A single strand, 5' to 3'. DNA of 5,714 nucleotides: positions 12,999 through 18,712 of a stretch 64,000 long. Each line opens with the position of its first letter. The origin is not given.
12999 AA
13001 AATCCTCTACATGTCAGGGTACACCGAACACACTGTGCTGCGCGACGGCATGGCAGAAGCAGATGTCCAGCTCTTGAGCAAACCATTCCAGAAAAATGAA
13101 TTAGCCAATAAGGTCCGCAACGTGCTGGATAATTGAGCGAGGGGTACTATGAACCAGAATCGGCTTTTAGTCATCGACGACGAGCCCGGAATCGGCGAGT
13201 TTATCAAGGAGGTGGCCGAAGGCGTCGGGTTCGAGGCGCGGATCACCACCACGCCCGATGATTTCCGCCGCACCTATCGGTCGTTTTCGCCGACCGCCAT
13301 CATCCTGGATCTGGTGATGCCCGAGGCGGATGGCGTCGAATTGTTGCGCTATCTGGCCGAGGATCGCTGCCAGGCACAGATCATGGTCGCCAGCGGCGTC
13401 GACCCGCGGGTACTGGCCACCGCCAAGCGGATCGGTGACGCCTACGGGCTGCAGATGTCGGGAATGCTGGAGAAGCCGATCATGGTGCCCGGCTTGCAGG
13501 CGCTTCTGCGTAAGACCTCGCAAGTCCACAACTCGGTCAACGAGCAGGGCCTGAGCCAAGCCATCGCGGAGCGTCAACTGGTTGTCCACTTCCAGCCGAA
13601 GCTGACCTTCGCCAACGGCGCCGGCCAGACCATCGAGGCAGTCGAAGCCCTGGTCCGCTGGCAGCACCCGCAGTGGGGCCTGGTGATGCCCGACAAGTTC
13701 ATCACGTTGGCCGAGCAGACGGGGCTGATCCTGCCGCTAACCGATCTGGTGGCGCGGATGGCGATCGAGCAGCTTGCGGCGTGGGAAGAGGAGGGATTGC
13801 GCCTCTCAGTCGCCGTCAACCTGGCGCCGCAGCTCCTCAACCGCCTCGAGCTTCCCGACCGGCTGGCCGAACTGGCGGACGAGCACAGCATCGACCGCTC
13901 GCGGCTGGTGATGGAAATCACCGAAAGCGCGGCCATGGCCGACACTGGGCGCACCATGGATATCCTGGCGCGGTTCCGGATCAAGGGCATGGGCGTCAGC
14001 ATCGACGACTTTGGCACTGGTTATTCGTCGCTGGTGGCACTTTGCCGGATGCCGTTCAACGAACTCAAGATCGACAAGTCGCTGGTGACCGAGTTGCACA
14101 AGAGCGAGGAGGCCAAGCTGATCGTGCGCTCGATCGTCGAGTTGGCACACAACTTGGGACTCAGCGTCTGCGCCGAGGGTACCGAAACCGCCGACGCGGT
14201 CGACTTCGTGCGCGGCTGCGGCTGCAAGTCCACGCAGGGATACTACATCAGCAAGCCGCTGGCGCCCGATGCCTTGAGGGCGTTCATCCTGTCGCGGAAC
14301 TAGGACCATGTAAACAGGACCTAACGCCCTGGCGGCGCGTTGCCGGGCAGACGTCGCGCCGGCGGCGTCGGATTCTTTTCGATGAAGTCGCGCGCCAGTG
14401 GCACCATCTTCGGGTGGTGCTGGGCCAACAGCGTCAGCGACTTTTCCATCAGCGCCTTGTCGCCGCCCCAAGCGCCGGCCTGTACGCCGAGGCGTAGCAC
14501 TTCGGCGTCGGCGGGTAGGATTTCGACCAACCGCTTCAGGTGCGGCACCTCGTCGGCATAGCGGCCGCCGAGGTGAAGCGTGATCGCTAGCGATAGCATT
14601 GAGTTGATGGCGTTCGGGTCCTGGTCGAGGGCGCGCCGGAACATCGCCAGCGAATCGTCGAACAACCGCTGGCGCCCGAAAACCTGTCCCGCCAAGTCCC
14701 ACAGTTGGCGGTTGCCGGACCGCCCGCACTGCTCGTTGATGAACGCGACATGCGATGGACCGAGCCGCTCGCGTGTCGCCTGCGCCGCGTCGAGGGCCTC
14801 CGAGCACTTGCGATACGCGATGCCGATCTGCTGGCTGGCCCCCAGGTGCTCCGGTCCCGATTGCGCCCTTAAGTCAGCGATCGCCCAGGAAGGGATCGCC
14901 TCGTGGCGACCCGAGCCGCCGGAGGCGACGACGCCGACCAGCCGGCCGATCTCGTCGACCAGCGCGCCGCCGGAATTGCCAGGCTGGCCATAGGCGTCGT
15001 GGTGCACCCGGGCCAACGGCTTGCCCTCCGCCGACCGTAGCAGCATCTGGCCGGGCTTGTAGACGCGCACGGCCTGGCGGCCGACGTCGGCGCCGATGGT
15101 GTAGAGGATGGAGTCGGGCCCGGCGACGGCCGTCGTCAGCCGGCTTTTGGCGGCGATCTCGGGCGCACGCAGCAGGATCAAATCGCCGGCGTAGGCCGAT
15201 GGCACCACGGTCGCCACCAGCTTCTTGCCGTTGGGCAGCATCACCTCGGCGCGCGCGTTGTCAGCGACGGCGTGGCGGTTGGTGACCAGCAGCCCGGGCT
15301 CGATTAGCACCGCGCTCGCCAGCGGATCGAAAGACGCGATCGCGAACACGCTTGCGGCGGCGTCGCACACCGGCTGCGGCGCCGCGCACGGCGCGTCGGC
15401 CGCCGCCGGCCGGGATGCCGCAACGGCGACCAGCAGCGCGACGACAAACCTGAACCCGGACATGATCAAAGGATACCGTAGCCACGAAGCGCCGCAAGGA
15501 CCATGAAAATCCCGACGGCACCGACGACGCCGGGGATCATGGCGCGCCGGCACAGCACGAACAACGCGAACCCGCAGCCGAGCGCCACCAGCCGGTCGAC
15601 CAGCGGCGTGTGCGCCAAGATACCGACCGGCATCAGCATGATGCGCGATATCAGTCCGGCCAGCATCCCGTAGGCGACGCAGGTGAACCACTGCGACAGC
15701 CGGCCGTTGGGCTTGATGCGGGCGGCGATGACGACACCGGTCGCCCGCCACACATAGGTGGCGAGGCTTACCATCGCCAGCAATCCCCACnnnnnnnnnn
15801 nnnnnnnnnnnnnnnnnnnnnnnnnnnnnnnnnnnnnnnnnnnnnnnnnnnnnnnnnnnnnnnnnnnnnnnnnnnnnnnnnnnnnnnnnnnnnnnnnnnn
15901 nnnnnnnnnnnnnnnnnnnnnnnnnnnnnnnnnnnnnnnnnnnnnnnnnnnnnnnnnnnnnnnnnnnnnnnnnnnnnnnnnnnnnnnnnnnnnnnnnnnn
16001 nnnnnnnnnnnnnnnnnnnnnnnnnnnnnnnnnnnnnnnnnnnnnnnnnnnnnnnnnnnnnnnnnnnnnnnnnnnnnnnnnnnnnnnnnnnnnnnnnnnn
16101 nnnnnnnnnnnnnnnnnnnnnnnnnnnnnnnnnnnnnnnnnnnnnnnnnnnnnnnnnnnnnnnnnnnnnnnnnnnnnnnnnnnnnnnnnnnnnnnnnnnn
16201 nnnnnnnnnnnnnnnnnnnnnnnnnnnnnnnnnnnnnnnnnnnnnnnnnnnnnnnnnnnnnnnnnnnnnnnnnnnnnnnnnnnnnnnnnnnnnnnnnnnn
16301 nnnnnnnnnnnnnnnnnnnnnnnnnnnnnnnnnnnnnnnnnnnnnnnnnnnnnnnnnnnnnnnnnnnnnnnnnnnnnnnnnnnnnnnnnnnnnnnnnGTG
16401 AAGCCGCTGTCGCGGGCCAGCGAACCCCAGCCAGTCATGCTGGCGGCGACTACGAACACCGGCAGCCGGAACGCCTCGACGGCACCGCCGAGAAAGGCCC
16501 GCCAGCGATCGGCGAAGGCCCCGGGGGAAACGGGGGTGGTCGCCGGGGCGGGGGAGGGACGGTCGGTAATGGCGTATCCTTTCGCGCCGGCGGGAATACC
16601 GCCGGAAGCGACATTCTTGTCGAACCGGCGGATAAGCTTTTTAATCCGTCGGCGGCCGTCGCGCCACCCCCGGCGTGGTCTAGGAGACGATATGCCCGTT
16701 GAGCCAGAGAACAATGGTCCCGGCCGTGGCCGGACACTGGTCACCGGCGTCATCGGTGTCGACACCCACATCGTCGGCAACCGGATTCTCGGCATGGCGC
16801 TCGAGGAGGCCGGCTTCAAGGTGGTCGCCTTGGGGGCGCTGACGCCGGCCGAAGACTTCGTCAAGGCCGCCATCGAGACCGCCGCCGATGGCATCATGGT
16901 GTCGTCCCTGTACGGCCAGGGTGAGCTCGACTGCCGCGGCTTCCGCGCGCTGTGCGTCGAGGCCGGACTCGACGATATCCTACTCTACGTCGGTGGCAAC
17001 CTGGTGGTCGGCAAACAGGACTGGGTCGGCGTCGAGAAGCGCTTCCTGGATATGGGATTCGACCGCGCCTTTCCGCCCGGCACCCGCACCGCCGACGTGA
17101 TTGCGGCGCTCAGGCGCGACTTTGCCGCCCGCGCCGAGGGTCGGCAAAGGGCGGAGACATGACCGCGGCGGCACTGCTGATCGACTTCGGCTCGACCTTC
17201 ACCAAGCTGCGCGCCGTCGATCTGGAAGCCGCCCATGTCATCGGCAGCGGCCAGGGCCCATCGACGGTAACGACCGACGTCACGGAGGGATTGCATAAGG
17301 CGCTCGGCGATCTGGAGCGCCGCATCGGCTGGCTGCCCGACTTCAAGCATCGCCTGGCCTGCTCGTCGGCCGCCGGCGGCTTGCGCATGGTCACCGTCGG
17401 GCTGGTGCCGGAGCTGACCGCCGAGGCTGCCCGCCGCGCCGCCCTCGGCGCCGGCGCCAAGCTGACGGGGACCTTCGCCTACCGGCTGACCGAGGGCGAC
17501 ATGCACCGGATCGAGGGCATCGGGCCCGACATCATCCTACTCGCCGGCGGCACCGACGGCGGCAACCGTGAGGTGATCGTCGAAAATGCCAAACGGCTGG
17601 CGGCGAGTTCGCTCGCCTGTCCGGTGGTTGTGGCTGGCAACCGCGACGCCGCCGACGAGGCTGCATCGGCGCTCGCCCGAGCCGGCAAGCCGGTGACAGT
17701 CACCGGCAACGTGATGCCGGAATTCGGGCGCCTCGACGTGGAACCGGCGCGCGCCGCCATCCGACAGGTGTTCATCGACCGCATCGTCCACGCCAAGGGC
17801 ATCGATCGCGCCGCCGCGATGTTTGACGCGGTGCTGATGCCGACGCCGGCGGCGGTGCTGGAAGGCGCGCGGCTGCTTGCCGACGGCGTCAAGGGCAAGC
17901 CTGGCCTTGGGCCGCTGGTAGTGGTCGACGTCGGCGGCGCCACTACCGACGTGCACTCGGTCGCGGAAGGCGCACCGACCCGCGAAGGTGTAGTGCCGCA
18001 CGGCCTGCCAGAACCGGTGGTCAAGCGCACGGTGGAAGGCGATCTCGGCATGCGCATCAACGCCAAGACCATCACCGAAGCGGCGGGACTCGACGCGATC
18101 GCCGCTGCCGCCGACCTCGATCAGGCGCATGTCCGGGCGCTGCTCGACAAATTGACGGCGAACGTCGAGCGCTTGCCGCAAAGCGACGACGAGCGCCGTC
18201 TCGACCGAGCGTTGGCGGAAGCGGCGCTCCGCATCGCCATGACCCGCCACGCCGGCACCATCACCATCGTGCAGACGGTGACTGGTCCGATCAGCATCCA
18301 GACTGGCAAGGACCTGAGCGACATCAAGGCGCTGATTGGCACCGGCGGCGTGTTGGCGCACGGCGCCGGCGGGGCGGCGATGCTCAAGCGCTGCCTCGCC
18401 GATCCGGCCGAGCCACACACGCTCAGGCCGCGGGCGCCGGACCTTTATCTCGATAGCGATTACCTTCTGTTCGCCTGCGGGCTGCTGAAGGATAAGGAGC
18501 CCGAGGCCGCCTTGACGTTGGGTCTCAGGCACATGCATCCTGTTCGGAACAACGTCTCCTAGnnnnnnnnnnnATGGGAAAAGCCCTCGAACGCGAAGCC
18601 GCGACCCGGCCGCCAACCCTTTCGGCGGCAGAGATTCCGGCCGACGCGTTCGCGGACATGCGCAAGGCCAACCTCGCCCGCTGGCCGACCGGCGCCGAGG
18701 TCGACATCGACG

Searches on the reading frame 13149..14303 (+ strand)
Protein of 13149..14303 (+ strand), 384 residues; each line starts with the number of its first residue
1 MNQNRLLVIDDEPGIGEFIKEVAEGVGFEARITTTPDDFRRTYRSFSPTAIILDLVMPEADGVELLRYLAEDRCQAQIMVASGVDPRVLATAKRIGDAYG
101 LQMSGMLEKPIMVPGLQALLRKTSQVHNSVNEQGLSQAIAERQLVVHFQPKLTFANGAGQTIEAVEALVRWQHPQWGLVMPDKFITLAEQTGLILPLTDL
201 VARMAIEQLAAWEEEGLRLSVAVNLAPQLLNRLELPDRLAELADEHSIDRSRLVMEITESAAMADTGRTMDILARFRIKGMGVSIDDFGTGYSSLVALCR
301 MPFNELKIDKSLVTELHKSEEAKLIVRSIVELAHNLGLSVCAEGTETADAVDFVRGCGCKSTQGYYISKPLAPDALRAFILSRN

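Call 34: search_protein_families(library=pfam, proteins=[window:13149-14303:+], max_evalue=0.0001)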
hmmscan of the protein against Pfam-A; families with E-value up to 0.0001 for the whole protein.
window:13149-14303:+ (384 aa): 2 families
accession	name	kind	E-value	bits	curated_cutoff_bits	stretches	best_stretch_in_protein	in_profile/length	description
PF00563.25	EAL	-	7.3e-66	222.3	31.3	1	135-370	4-236/236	EAL domain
PF00072.30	Response_reg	-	4.7e-12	46.5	30.2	1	7-118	2-108/111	Response regulator receiver domain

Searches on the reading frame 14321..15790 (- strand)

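Call 33: search_protein_families(library=pfam, proteins=[window:14321-15790:-], max_evalue=0.0001)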
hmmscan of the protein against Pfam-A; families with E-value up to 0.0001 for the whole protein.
window:14321-15790:- (489 aa): 3 families
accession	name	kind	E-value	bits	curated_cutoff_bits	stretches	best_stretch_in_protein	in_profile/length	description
PF13365.12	Trypsin_2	-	1.4e-14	55.4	27.6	1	158-287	1-144/144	Trypsin-like peptidase domain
PF13432.12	TPR_16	-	5.6e-06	27.1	32.7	1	367-429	3-65/65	Tetratricopeptide repeat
PF13424.12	TPR_12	-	3.9e-05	24.2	30.1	0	375-426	24-76/77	Tetratricopeptide repeat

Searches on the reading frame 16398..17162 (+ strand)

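Call 33: search_protein_families(library=pfam, proteins=[window:16398-17162:+], max_evalue=0.0001)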
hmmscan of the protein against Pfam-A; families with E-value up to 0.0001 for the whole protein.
window:16398-17162:+ (254 aa): 1 family
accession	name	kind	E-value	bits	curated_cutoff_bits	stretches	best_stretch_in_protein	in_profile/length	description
PF02310.24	B12-binding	-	1.2e-12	48.2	32.1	1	113-211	2-99/121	B12 binding domain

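Call 51: search_protein_families(library=ncbifam, proteins=[window:16398-17162:+], max_evalue=0.00001)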
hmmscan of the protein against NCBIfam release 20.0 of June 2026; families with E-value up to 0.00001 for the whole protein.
window:16398-17162:+ (254 aa): 11 families
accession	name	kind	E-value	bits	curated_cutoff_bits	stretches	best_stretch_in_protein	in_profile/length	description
NF002612.0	PRK02261.1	equivalog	1.9e-57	192.9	110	1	112-251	4-143/148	methylaspartate mutase subunit S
TIGR01501.1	MthylAspMutase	equivalog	7.2e-53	177.9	135.8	1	112-242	2-132/134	methylaspartate mutase subunit S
TIGR00640.1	acid_CoA_mut_C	subfamily_domain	2e-11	44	57.45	1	112-243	4-128/132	methylmalonyl-CoA mutase C-terminal domain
NF040743.1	ornith_mutase_E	equivalog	2.3e-10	39.1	800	1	113-238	597-722/730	D-ornithine 4,5-aminomutase subunit OraE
NF041607.1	dimeth_corrin_MtbC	equivalog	5.8e-08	32.5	350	1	104-201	75-173/203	dimethylamine corrinoid protein MtbC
TIGR02370.1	pyl_corrinoid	subfamily_domain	7.3e-08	32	215.3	1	113-210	86-182/197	methyltransferase cognate corrinoid protein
NF006944.0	PRK09426.1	equivalog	8.9e-08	30.5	876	1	110-241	589-713/721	methylmalonyl-CoA mutase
NF047996.1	corrin_MtgC_2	exception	1.7e-07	30.9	370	1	113-201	91-180/212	glycine betaine-specific corrinoid protein MtgC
NF047995.1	corrinoid_MtgC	exception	2.4e-07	30.4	310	1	106-172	88-153/215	glycine betaine-specific corrinoid protein MtgC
NF052385.1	Lys_5_6_beta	equivalog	1e-06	28.6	280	1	115-239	105-234/241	lysine 5,6-aminomutase subunit beta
TIGR02082.1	metH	equivalog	2.8e-06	25.2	1010.85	1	106-171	729-793/1182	methionine synthase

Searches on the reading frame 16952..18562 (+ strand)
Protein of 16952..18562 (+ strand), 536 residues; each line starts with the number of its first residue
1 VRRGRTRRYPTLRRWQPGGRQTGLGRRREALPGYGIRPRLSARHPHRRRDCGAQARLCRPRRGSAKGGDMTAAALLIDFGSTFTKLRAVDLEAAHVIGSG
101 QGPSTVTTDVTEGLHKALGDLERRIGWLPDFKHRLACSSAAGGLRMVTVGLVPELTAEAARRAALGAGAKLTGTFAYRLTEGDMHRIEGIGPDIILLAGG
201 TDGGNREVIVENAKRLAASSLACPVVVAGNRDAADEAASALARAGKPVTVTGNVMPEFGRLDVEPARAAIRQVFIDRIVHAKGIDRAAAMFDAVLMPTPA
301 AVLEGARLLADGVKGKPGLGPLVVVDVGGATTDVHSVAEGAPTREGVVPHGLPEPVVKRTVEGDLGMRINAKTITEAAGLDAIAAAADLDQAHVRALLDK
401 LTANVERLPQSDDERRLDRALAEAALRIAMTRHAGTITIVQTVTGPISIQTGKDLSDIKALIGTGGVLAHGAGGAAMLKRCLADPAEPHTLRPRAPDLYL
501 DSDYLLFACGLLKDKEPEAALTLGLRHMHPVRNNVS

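Call 33: search_protein_families(library=pfam, proteins=[window:16952-18562:+], max_evalue=0.0001)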
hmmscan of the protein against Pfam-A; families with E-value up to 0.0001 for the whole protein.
window:16952-18562:+ (536 aa): 1 family
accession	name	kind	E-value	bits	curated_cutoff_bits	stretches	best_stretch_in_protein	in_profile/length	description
PF13941.12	MutL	-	2.8e-165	550.9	27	1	75-524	2-446/450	MutL protein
